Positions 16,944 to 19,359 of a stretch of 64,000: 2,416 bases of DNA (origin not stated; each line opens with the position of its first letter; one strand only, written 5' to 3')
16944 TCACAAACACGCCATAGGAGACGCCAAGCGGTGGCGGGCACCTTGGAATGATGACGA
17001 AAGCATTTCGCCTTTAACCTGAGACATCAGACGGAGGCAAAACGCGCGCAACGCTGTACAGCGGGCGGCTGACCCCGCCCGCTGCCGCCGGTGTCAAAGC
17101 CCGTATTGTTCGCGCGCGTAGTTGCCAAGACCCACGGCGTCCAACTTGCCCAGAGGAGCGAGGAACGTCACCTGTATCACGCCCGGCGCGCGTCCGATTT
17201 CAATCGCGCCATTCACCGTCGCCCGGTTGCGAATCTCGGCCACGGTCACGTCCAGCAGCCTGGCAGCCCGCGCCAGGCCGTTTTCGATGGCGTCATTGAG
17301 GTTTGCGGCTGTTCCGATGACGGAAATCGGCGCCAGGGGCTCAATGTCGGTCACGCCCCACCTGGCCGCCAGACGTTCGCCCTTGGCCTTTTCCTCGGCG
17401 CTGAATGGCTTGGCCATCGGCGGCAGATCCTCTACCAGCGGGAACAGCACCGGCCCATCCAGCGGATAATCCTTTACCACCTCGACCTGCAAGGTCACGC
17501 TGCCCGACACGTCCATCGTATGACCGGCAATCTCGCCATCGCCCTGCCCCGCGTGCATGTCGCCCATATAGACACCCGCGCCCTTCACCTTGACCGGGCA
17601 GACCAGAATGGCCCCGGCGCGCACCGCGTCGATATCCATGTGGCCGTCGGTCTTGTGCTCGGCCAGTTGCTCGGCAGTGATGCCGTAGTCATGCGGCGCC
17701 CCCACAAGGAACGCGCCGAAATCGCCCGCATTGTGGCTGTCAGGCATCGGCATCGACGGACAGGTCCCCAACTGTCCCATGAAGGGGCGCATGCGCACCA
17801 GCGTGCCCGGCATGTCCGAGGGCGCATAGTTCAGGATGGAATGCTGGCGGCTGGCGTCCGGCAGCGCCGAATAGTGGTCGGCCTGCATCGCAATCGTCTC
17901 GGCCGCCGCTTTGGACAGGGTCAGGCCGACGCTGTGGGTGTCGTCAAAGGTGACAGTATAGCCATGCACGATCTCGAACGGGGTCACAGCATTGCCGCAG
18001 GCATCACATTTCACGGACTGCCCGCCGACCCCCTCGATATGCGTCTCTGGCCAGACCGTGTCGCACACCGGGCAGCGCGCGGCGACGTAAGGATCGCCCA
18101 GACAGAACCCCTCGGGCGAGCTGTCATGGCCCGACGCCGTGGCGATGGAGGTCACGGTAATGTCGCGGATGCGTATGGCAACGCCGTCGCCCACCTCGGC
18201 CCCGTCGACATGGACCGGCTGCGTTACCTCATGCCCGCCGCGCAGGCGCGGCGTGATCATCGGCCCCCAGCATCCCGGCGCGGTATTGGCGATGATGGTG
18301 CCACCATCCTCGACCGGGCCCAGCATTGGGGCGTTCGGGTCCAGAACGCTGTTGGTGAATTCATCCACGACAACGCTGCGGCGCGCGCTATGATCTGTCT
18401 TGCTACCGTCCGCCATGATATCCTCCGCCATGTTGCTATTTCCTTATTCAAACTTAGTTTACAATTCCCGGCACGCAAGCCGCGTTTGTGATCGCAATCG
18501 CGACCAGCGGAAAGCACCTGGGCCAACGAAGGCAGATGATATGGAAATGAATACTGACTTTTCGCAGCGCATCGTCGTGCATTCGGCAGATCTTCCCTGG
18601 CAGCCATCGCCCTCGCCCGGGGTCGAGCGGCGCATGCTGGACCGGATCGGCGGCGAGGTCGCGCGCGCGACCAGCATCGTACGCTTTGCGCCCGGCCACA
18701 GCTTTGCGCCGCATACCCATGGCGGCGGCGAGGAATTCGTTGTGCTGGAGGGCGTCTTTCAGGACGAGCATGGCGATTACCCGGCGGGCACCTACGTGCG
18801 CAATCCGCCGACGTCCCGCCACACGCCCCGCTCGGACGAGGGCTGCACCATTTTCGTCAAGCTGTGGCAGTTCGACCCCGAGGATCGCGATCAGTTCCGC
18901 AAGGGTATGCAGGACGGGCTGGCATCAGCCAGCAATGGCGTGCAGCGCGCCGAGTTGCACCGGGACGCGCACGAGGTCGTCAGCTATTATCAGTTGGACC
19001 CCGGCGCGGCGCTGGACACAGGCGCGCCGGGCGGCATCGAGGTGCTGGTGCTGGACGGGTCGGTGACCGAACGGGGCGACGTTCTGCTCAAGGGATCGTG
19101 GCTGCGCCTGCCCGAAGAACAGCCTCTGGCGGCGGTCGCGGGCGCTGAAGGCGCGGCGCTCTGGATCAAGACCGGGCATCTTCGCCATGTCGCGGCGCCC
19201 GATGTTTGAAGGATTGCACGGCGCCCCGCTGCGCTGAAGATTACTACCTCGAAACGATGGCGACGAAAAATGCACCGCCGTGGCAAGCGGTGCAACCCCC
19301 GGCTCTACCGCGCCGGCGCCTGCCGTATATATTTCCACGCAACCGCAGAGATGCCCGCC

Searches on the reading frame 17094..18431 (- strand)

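Call 27: search_protein_families(library=pfam, proteins=[window:17094-18431:-], max_evalue=0.01)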
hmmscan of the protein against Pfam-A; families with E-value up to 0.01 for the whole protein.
window:17094-18431:- (445 aa): 2 families
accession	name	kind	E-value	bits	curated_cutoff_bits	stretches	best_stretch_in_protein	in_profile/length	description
PF03069.20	FmdA_AmdA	-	5e-51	174.2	27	1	58-423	56-365/373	Acetamidase/Formamidase family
PF13717.11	Zn_ribbon_4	-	0.0087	16.4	30.3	0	116-128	24-36/36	zinc-ribbon domain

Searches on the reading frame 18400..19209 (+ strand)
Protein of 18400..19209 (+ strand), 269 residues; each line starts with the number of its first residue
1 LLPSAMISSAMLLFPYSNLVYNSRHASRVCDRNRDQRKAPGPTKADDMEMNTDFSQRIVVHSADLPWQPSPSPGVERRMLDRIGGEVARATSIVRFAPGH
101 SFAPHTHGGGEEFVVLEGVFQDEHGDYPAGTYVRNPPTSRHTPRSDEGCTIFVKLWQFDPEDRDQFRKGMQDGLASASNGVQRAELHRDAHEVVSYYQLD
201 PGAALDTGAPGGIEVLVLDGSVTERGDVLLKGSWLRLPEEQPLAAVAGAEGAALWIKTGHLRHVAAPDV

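Call 27: search_protein_families(library=pfam, proteins=[window:18400-19209:+], max_evalue=0.01)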
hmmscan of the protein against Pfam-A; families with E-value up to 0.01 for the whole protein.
window:18400-19209:+ (269 aa): 2 families
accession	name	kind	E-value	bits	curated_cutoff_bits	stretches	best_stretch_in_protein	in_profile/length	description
PF12973.13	Cupin_7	-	6.4e-46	154.9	27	2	56-158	2-104/105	ChrR Cupin-like domain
PF07883.17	Cupin_2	-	0.00022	21.3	27.2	1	93-146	2-59/70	Cupin domain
